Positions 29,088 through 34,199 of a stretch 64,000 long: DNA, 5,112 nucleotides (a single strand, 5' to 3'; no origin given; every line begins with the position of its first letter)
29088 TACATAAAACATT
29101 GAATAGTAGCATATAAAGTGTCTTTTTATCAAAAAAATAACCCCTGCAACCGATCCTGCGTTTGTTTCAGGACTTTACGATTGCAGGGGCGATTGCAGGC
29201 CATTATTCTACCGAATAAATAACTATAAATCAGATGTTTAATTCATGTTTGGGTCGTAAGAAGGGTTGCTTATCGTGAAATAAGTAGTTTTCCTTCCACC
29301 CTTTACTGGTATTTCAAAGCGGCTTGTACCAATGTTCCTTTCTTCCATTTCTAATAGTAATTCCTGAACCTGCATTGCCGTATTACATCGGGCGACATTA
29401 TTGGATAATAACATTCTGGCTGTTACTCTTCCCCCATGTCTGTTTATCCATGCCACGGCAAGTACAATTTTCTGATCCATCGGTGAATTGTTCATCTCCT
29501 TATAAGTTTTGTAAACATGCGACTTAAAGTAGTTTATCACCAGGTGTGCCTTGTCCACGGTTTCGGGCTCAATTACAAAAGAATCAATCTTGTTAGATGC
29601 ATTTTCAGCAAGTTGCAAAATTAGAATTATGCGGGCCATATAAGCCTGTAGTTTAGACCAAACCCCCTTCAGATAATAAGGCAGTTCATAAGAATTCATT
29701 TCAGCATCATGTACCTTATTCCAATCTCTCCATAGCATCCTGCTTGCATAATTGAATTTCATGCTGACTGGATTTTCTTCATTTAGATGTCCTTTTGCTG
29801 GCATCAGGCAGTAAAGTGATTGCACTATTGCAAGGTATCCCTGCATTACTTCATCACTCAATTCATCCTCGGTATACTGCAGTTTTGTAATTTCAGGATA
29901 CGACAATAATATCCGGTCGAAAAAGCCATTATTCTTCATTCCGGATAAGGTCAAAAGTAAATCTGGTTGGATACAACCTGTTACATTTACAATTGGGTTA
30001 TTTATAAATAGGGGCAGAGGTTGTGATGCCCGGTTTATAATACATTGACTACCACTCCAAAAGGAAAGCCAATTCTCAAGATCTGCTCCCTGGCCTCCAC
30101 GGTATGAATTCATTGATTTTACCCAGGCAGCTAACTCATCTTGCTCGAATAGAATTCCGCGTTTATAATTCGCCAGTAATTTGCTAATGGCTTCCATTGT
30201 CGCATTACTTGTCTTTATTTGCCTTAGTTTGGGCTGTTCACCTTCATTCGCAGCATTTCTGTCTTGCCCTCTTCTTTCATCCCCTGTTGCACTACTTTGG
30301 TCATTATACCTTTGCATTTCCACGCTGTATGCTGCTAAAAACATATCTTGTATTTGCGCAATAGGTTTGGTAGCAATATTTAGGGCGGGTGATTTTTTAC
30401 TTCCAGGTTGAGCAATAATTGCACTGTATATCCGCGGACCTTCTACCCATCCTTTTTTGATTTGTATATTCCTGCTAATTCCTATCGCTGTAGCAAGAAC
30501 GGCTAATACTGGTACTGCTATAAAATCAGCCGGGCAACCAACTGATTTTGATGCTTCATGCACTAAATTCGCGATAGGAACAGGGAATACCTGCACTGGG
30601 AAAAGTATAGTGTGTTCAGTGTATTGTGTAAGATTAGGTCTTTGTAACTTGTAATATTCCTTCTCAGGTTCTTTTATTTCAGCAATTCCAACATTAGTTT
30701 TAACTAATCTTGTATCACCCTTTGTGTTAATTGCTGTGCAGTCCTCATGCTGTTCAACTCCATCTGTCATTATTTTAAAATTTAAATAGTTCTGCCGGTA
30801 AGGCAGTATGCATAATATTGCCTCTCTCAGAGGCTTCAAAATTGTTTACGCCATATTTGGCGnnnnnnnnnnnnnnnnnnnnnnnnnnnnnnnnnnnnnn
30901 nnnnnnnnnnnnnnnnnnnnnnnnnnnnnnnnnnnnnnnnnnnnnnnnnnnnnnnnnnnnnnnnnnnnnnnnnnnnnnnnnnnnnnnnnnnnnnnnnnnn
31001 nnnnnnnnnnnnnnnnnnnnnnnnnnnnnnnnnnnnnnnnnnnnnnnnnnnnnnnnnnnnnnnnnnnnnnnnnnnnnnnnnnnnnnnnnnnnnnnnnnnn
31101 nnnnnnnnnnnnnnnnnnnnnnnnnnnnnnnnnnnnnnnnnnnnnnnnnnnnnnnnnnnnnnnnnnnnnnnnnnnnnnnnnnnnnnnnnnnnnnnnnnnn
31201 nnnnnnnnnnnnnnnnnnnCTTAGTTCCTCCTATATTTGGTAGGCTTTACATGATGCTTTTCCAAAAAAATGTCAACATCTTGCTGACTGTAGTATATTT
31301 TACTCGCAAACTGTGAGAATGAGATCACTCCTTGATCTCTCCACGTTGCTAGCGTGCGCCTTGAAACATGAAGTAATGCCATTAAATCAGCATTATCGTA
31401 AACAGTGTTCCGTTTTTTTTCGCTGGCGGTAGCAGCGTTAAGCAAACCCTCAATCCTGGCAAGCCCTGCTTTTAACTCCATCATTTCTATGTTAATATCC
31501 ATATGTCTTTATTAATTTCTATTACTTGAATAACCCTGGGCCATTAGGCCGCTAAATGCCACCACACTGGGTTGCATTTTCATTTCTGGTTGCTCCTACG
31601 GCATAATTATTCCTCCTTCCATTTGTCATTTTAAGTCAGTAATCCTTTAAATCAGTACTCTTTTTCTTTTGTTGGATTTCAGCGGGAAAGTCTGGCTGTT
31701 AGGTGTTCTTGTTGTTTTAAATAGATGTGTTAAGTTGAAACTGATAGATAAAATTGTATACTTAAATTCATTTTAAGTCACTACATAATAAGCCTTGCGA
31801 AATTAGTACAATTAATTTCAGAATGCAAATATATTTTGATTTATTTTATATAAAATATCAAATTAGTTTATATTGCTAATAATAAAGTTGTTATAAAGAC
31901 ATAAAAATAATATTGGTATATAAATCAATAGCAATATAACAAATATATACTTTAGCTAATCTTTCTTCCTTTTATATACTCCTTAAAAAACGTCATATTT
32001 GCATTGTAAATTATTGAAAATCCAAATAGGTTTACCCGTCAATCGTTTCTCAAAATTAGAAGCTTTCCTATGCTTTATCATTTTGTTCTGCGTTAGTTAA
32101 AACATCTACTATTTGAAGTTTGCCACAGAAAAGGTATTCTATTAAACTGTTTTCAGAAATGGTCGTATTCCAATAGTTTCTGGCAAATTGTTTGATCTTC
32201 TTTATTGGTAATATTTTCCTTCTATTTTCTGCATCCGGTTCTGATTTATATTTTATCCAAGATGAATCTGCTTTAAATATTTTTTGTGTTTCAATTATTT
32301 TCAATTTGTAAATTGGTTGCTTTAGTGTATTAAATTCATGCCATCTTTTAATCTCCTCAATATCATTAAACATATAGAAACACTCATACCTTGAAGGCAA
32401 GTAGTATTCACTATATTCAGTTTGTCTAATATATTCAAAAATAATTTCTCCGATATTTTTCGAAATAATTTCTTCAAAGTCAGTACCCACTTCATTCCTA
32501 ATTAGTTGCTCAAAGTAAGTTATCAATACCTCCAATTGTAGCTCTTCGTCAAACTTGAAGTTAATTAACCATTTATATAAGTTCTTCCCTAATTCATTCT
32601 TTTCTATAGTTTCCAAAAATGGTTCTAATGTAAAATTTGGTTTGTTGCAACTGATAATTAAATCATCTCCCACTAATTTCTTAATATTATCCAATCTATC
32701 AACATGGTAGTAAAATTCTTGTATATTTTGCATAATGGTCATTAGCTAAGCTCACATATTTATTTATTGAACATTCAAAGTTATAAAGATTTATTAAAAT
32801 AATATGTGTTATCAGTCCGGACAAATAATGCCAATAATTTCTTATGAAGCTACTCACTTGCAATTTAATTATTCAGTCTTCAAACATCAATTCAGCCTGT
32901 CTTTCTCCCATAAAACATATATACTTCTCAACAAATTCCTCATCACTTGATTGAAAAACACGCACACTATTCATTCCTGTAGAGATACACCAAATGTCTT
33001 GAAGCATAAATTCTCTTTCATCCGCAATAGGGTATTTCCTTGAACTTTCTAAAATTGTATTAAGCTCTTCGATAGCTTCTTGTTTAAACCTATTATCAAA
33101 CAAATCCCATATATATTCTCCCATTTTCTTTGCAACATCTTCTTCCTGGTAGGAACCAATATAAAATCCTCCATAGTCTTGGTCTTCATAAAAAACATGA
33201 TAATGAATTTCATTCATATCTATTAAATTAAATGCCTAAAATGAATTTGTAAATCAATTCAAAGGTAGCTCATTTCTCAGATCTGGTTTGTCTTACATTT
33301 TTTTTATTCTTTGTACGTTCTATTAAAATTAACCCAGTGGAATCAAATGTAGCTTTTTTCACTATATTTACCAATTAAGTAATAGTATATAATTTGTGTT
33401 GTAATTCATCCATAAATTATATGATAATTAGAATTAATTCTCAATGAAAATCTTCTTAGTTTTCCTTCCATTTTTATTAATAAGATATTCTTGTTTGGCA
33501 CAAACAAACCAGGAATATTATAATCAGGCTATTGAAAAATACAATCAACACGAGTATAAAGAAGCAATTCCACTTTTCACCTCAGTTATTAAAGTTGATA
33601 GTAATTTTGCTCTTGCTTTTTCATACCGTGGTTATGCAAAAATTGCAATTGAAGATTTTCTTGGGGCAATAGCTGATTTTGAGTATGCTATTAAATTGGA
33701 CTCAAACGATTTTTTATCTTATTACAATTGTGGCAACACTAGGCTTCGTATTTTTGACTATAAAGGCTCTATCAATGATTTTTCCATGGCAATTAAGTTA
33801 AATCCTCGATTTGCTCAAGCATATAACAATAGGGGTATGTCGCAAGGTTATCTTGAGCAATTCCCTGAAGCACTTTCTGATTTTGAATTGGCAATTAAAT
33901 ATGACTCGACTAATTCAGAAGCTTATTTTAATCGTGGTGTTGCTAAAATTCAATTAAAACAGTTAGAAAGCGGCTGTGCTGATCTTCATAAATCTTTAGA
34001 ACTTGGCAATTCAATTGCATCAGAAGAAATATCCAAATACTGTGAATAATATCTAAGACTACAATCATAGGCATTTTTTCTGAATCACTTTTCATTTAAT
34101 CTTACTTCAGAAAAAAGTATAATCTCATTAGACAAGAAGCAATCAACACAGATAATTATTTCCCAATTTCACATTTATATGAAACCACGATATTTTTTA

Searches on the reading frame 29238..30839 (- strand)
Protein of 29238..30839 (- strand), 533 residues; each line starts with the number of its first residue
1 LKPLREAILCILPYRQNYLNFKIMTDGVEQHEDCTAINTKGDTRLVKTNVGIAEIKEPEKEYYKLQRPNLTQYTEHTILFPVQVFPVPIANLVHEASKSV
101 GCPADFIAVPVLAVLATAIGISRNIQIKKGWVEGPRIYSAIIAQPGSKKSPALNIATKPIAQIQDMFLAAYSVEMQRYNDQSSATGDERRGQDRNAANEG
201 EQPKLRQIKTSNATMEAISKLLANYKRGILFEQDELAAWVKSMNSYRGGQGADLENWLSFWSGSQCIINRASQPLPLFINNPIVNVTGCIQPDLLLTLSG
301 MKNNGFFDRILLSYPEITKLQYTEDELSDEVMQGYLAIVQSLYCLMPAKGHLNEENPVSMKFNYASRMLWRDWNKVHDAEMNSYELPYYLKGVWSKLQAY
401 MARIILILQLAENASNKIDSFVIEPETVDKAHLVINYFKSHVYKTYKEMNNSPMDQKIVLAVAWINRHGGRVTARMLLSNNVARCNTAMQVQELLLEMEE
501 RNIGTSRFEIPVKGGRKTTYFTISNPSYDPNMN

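Call 11: search_protein_families(library=pfam, proteins=[window:29238-30839:-], max_evalue=0.01)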
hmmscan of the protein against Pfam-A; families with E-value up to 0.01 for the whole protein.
window:29238-30839:- (533 aa): 1 family
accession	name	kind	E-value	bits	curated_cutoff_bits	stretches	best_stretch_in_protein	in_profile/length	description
PF13148.11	DUF3987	-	7.1e-55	187.1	27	1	102-444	2-360/364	Protein of unknown function (DUF3987)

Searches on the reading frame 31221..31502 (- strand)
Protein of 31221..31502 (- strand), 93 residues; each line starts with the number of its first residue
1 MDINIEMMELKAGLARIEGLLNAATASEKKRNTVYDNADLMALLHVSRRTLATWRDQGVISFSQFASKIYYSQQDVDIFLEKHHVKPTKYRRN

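Call 11: search_protein_families(library=pfam, proteins=[window:31221-31502:-], max_evalue=0.01)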
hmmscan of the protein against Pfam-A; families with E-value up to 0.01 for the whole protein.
window:31221-31502:- (93 aa): 2 families
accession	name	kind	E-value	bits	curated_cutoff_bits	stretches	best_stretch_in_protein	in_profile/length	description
PF12728.13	HTH_17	-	5e-08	33.5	27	1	35-83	2-50/51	Helix-turn-helix domain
PF13411.12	MerR_1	-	0.00033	21.1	21.6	1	39-78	5-45/69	MerR HTH family regulatory protein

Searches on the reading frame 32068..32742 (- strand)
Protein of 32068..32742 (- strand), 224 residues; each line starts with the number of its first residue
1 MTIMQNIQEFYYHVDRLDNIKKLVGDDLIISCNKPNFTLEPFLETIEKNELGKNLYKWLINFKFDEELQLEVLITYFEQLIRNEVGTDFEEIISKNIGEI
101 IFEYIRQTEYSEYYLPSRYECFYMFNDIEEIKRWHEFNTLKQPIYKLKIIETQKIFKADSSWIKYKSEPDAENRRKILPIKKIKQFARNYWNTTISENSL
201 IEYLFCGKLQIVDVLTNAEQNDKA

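Call 11: search_protein_families(library=pfam, proteins=[window:32068-32742:-], max_evalue=0.01)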
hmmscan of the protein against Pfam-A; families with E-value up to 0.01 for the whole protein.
window:32068-32742:- (224 aa): 1 family
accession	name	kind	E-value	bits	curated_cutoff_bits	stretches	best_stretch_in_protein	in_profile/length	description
PF10386.15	DUF2441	-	7.3e-09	36.2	25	1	95-192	52-140/141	Protein of unknown function (DUF2441)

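Call 27: search_protein_families(library=phrogs, proteins=[window:32068-32742:-], max_evalue=0.01)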
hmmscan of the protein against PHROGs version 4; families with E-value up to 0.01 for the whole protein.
window:32068-32742:- (224 aa): 2 families
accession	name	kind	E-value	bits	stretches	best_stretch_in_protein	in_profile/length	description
phrog_5663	-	unknown function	1.7e-16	61.6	1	88-215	60-173/175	-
phrog_9842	-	unknown function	1.7e-05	25.7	1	72-213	70-199/202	-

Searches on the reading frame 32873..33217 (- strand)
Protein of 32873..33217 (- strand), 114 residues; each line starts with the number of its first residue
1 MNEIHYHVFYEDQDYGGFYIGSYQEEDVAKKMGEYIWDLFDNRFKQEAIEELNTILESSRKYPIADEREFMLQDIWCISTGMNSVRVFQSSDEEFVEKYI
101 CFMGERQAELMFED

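Call 12: search_protein_families(library=pfam, proteins=[window:32873-33217:-], max_evalue=0.01)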
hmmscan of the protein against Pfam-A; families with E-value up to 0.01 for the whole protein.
window:32873-33217:- (114 aa): 0 families

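Call 27: search_protein_families(library=phrogs, proteins=[window:32873-33217:-], max_evalue=0.01)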
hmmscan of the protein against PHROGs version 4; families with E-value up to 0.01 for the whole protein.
window:32873-33217:- (114 aa): 1 family
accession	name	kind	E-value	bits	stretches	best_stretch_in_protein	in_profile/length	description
phrog_3687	-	unknown function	0.004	18.2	0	29-39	15-25/50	-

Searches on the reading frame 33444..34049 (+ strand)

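Call 12: search_protein_families(library=pfam, proteins=[window:33444-34049:+], max_evalue=0.01)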
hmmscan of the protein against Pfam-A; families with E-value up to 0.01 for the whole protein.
window:33444-34049:+ (201 aa): 10 families
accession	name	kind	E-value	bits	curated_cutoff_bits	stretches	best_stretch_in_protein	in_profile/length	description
PF00515.34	TPR_1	-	5.1e-23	80.3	27.8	3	124-157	1-34/34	Tetratricopeptide repeat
PF13414.12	TPR_11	-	3.1e-21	75.2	26.8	3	105-131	9-35/42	TPR repeat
PF07719.23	TPR_2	-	2.3e-20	71.4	27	1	124-157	1-34/34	Tetratricopeptide repeat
PF13431.12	TPR_17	-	6.4e-13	48.3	24.4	1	147-175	2-30/34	Tetratricopeptide repeat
PF13181.12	TPR_8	-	1.5e-10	40.8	25.7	0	124-156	1-33/34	Tetratricopeptide repeat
PF13432.12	TPR_16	-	9.3e-10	39.2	32.7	1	26-89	1-64/65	Tetratricopeptide repeat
PF13371.12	TPR_9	-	4.1e-07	30.3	35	0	138-186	9-57/73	Tetratricopeptide repeat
PF14559.12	TPR_19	-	0.00021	22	25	0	138-175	5-42/68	Tetratricopeptide repeat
PF13424.12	TPR_12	-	0.00023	21.7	30.1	0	124-151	3-30/77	Tetratricopeptide repeat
PF01239.28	PPTA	-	0.0041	17.2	29.5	0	113-131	8-26/32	Protein prenyltransferase alpha subunit repeat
